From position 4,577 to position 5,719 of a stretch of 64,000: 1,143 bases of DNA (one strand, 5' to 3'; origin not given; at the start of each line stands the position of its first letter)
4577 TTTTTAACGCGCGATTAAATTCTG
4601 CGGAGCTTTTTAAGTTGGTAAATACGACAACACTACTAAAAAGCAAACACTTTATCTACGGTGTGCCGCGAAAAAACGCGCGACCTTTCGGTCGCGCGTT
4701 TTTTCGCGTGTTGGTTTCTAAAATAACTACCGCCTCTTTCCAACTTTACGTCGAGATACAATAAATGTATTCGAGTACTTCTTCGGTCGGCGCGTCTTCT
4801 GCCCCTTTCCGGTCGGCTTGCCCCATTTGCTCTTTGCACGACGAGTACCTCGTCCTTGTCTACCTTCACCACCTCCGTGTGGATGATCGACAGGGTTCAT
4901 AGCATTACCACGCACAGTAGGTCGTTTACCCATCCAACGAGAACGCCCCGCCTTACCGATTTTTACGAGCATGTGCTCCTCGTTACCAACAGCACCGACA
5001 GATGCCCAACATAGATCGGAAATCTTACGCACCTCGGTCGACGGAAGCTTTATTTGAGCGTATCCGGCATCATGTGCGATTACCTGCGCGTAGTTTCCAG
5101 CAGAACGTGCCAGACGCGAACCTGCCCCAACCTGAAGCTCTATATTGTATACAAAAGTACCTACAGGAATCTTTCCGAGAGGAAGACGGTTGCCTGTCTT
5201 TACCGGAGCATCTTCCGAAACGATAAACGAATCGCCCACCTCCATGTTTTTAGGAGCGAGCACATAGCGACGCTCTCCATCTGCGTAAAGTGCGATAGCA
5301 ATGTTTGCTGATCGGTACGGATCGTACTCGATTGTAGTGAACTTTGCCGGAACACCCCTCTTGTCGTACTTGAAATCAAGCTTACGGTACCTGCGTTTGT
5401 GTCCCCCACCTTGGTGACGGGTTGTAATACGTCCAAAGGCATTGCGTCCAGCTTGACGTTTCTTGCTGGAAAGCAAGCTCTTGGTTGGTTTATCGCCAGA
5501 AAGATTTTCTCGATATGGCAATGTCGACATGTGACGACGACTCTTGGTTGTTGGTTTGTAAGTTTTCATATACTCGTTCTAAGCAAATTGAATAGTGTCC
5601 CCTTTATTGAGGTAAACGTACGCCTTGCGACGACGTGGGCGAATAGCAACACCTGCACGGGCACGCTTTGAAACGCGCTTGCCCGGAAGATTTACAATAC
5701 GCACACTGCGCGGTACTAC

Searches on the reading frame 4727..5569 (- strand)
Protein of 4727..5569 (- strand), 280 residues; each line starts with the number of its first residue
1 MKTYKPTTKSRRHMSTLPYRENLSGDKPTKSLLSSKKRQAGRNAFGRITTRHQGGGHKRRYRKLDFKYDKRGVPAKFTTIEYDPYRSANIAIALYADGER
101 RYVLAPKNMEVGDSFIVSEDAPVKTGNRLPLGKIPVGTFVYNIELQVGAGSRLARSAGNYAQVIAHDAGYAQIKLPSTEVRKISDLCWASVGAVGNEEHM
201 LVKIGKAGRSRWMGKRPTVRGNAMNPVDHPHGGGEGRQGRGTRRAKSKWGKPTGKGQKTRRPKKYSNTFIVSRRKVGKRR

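Call 11: search_protein_families(library=pfam, proteins=[window:4727-5569:-])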
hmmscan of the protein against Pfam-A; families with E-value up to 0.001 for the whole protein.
window:4727-5569:- (280 aa): 2 families
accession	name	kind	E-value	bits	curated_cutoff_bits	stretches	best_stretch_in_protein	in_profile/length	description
PF03947.24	Ribosomal_L2_C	-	4.1e-51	172.7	33.7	1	124-250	1-126/126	Ribosomal Proteins L2, C-terminal domain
PF00181.30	Ribosomal_L2_N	-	4.4e-30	104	23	1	41-116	1-76/77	Ribosomal Proteins L2, RNA binding N-terminal domain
